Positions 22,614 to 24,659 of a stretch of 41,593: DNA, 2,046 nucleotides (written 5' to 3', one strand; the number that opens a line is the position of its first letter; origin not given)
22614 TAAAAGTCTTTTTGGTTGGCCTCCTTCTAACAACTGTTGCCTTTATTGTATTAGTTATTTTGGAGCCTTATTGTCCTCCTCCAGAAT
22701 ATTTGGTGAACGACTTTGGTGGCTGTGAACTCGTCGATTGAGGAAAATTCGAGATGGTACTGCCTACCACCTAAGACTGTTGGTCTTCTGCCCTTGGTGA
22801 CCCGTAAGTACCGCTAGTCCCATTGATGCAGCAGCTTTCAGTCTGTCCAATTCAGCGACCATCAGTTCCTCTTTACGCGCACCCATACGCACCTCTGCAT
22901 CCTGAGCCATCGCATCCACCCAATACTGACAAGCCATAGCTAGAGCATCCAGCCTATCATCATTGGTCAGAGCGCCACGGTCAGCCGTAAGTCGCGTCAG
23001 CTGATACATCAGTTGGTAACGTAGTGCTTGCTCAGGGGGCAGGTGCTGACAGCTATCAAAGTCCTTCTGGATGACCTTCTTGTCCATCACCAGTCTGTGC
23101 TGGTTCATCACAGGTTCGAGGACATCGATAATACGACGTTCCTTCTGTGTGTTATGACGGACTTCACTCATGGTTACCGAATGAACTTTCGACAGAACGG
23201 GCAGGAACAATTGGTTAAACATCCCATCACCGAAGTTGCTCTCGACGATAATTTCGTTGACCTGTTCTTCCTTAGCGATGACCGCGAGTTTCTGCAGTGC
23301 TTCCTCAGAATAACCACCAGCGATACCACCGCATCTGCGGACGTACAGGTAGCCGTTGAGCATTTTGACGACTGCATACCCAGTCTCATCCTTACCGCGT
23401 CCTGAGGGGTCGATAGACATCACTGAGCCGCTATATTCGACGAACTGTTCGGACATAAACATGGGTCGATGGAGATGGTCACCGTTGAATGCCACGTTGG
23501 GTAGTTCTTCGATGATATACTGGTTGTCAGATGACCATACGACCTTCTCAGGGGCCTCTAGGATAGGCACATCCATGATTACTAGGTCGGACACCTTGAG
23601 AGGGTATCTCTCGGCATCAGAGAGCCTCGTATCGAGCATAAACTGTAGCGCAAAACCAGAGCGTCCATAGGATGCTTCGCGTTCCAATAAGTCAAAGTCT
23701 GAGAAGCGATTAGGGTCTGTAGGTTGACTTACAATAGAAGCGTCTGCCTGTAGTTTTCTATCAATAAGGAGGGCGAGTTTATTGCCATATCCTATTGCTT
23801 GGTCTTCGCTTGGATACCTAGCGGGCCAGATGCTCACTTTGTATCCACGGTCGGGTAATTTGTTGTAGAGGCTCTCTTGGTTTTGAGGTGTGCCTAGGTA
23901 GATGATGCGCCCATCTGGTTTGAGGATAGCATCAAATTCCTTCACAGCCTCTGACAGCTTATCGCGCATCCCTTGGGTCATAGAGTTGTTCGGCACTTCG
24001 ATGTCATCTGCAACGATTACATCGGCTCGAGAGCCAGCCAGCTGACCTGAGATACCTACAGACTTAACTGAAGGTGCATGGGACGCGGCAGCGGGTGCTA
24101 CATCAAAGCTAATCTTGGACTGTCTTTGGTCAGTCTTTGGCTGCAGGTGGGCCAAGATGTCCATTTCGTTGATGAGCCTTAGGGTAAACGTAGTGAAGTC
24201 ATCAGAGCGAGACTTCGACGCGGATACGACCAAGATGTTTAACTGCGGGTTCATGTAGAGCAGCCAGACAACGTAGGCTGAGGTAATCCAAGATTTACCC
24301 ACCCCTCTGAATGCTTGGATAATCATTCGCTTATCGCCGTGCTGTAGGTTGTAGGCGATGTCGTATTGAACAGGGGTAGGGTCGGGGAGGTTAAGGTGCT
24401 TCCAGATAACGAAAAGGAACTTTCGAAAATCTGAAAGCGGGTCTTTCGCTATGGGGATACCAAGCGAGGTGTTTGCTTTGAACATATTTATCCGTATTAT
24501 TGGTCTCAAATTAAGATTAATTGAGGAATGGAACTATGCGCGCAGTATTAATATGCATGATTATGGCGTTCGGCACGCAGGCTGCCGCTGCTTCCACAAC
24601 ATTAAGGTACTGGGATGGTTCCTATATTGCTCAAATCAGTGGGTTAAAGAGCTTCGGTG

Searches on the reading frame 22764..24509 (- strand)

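Call 101: search_protein_families(library=phrogs, proteins=[window:22764-24509:-], max_evalue=0.00001)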
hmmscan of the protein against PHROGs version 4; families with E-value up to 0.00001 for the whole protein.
window:22764-24509:- (581 aa): 4 families
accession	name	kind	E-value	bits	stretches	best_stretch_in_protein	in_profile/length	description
phrog_38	-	head and packaging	1.7e-115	388.4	1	26-545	271-718/760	terminase large subunit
phrog_17672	-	head and packaging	3.4e-78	264.3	1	42-371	48-390/395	terminase large subunit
phrog_15524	-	head and packaging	1.2e-69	235.6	1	361-561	4-204/249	terminase large subunit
phrog_4758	-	head and packaging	2.2e-27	97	1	37-235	34-236/243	terminase large subunit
